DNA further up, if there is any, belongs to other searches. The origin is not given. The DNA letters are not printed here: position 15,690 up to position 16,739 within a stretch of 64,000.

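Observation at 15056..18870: Low-GC island carrying an FRG-domain protein translationally coupled to a nuclease-less DUF262 protein: candidate undescribed defence-like system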

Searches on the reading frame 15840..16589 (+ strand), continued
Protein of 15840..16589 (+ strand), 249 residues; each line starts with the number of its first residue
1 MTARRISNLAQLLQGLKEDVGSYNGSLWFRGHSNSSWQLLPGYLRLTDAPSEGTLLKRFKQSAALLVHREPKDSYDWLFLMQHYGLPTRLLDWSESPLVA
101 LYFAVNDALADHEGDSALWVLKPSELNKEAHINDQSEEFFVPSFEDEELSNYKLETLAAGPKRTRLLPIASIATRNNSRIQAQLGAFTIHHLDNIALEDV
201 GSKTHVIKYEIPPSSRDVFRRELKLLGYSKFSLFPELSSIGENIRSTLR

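Call 73: get_annotated_region(hit=H51, flank=3500)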
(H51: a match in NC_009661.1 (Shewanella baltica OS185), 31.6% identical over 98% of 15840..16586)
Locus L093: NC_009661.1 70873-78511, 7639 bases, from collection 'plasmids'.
description: Shewanella baltica OS185 plasmid pS18501, complete sequence
organism: Shewanella baltica OS185 (NCBI taxid 402882)
taxonomy: Bacteria; Pseudomonadota; Gammaproteobacteria; Alteromonadales; Shewanellaceae; Shewanella; Shewanella baltica; Shewanella baltica OS185
host: -; source: -; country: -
typing (MOB-suite, as given by PLSDB): conjugative; replicon rep_cluster_559; relaxase MOBF; mating-pair formation MPF_F
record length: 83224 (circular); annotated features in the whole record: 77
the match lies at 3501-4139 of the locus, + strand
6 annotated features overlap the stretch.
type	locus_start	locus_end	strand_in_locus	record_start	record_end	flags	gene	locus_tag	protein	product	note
CDS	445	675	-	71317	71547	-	-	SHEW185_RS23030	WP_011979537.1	hypothetical protein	-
CDS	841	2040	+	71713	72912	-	-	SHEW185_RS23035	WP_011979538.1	ParA family protein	-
CDS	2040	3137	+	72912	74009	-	-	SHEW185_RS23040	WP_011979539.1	ParB family protein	-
CDS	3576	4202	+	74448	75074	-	-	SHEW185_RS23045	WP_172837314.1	FRG domain-containing protein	-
CDS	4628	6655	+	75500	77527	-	-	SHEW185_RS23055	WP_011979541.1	class I SAM-dependent DNA methyltransferase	-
CDS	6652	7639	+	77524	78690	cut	-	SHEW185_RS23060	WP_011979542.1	restriction endonuclease subunit S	GO:0006304 - DNA modification [Evidence IEA]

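Call 74: get_annotated_region(hit=H59, flank=3500)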
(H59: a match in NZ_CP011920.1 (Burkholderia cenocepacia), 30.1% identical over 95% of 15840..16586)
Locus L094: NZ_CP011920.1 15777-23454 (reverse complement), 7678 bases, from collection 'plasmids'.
description: Burkholderia cenocepacia strain ST32 isolate 1232 plasmid pBCEN1232, complete sequence
organism: Burkholderia cenocepacia (NCBI taxid 95486)
taxonomy: Bacteria; Pseudomonadota; Betaproteobacteria; Burkholderiales; Burkholderiaceae; Burkholderia; Burkholderia cenocepacia
host: -; source: Homo sapiens,sputum; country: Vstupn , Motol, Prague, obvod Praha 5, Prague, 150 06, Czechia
typing (MOB-suite, as given by PLSDB): conjugative; replicon rep_cluster_1467; relaxase MOBF; mating-pair formation MPF_F
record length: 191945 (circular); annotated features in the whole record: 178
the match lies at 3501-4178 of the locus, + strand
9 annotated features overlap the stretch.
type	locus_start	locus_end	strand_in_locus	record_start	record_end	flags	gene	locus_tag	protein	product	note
CDS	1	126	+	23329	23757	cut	-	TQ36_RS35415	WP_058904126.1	hypothetical protein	-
CDS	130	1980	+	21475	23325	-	-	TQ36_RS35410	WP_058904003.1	phage integrase family protein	-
CDS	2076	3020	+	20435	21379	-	-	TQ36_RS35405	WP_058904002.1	hypothetical protein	-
CDS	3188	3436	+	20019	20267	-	-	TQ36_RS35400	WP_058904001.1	hypothetical protein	-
CDS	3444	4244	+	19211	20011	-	-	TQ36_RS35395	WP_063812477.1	FRG domain-containing protein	-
CDS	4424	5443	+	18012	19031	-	-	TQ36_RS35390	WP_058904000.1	hypothetical protein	-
CDS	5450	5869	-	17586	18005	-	-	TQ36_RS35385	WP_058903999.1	hypothetical protein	-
CDS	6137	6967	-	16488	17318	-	-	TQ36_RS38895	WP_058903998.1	hypothetical protein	-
CDS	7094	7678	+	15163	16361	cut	-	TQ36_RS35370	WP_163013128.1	IS3-like element ISButh1 family transposase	GO:0006313 - DNA transposition [Evidence IEA]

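Call 75: get_annotated_region(hit=H99, flank=3500)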
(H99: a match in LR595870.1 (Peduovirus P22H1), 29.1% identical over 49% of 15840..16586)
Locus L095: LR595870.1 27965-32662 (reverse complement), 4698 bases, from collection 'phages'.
description: Escherichia virus P2_2H1 genome assembly, chromosome: 1.
organism: Peduovirus P22H1 (NCBI taxid 2844217)
taxonomy: Viruses; Duplodnaviria; Heunggongvirae; Uroviricota; Caudoviricetes; Peduoviridae; Peduovirus
host: -; source: -; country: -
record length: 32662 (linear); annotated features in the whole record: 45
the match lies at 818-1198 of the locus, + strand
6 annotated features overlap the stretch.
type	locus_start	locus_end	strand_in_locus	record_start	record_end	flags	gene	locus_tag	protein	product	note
CDS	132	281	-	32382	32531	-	-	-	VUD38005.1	hypothetical protein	-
CDS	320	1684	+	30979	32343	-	-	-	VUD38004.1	hypothetical protein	-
CDS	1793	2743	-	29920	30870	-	-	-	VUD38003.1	hypothetical protein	-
CDS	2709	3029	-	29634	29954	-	-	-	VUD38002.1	hypothetical protein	-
CDS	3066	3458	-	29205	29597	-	-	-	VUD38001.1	hypothetical protein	-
CDS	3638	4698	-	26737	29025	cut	-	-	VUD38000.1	Phage replication protein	-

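Call 76: get_annotated_region(hit=H92, flank=3500)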
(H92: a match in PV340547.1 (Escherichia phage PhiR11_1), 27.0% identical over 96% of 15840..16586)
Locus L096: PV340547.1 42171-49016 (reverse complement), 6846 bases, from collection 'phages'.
description: Escherichia phage PhiR11_1, complete genome.
organism: Escherichia phage PhiR11_1 (NCBI taxid 3416469)
taxonomy: Viruses
host: Escherichia coli str. K-12 substr. MG1655; source: -; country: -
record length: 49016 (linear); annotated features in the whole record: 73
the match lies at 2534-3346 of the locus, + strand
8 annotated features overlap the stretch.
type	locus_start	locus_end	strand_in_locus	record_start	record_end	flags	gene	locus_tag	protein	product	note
CDS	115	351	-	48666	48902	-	-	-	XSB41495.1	hypothetical protein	-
CDS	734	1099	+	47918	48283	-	-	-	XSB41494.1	transposase protein InsC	Transposase InsC for insertion element IS2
CDS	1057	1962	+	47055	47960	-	-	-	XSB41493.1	transposase protein InsD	Transposase InsD for insertion element IS2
CDS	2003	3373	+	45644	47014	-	-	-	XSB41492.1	hypothetical protein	-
CDS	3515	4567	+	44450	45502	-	-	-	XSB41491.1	hypothetical protein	-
CDS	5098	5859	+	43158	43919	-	-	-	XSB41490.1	hypothetical protein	-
CDS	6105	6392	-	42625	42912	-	-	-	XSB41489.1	hypothetical protein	-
CDS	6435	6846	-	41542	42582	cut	-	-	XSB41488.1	hypothetical protein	-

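Call 77: search_protein_families(library=pfam, proteins=[L094:4424-5443:+, L096:3515-4567:+, L095:320-1684:+, L096:2003-3373:+], max_evalue=0.01)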
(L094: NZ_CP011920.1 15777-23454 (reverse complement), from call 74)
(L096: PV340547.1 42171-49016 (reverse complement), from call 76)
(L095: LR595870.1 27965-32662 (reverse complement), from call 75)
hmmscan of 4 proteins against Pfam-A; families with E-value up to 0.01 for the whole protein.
L094:4424-5443:+ (339 aa): 0 families

L096:3515-4567:+ (350 aa): 0 families

L095:320-1684:+ (454 aa): 1 family
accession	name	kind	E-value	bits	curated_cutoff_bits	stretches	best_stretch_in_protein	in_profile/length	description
PF08867.16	FRG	-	2.4e-21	76.9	25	1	191-281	2-92/94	FRG domain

L096:2003-3373:+ (456 aa): 1 family
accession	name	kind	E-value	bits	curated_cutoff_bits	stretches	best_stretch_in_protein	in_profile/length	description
PF08867.16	FRG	-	4.6e-22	79.2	25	1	198-289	2-93/94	FRG domain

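Call 79: fold_search(model_id=the predicted structure, library=pdb)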
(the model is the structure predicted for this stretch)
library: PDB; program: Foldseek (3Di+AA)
matches with E <= 10: 16; with E <= 0.001: 0
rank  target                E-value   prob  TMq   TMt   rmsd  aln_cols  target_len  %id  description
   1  4z9d_A                7.8e-01  0.08  0.18  0.24  12.6       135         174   10  EcPltA (released 2016-10-12)
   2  4z9d_B                2.2e+00  0.06  0.18  0.25  11.6       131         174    8  EcPltA (released 2016-10-12)
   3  8baq                  2.6e+00  0.05  0.27  0.31  14.2       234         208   13  E. coli C7 DarT1 in complex with NAD+ (released 2023-07-12)
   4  4z9d_C                2.6e+00  0.04  0.18  0.24  12.5       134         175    9  EcPltA (released 2016-10-12)
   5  8s2n_B                2.8e+00  0.06  0.15  0.26   6.9       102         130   13  Xenorhabdus bovienii Rhs toxin TreTu complex with TrxA and TriTu immunity protein (released 2024-12-04)
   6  7sne_B                2.8e+00  0.02  0.19  0.24  15.0       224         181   10  Pertussis toxin S1 subunit bound to BaAD (released 2022-04-13)
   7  2a5g_B                3.4e+00  0.06  0.18  0.24   8.9       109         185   13  Cholera toxin A1 subunit bound to ARF6(Q67L) (released 2005-08-16)
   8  8s2m_B                4.9e+00  0.05  0.17  0.30   6.2        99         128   14  Xenorhabdus bovienii Rhs C-terminal toxin TreX complex with TriX immunity protein (released 2024-12-04)
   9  6bjg_A                6.7e+00  0.01  0.12  0.19  14.8       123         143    7  CIRV p19 mutant T111H in complex with siRNA (released 2019-01-16)
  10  5ll3_A                6.7e+00  0.01  0.10  0.08  15.1       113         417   13  Structure of the Isoleucine 2-epimerase from Lactobacillus buchneri (PLP complex form) (released 2017-04-12)
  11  8ras_N                7.6e+00  0.01  0.10  0.11   6.9        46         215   17  Plastid-encoded RNA polymerase transcription elongation complex (released 2024-03-06)
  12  4b2t_G                9.2e+00  0.01  0.08  0.05   7.0        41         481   10  The crystal structures of the eukaryotic chaperonin CCT reveal its functional partitioning (released 2013-03-20)
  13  9h5w_B                9.2e+00  0.00  0.11  0.08  15.9       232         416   12  X-ray structure of Hydrogenosomal processing peptidase (HPP), E56Q inactive mutant, from Trichomonas vaginalis co-crys (released 2025-11-05)
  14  6bjh_B                9.8e+00  0.01  0.12  0.19  14.8       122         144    6  CIRV p19 mutant T111S in complex with siRNA (released 2019-01-16)
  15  6nr8_L                9.8e+00  0.01  0.08  0.04   8.0        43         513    7  hTRiC-hPFD Class6 (released 2019-06-19)
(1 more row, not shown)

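Call 107: search_protein_families(library=ncbifam, proteins=[window:15840-16589:+], max_evalue=0.01)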
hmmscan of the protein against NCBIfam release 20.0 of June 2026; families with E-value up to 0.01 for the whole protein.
window:15840-16589:+ (249 aa): 0 families

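Call 108: search_protein_families(library=phrogs, proteins=[window:15840-16589:+], max_evalue=0.001)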
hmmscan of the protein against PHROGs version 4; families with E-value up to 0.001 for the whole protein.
window:15840-16589:+ (249 aa): 2 families
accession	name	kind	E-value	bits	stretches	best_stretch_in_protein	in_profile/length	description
phrog_4962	-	unknown function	2.3e-38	133.2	2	70-248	286-454/467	-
phrog_24967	-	unknown function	3.9e-06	27.3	1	75-108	95-128/385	-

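Call 109: search_protein_families(library=pfam, alignment_id=A2, max_evalue=10)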
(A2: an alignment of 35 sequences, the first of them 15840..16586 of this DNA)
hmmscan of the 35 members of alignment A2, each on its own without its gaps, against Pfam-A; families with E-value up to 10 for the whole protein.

A. member 1, window:15840-16586:+ (249 aa): 1 family
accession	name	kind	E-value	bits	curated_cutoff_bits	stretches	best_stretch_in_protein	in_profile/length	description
PF08867.16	FRG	-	1.4e-25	90.5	25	1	27-111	3-92/94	FRG domain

B. families by the number of members that match (of 35 scanned): 6 families
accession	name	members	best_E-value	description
PF08867.16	FRG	35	3.8e-28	FRG domain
PF14890.11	Intein_splicing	4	0.011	Intein splicing domain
PF22384.1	PBP2_Ca3427_like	2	0.11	Ca3427-like PBP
PF11031.13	Phage_holin_T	1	0.033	Bacteriophage T holin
PF05065.19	Phage_capsid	1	0.075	Phage capsid family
PF16729.10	DUF5067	1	0.099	Domain of unknown function (DUF5067)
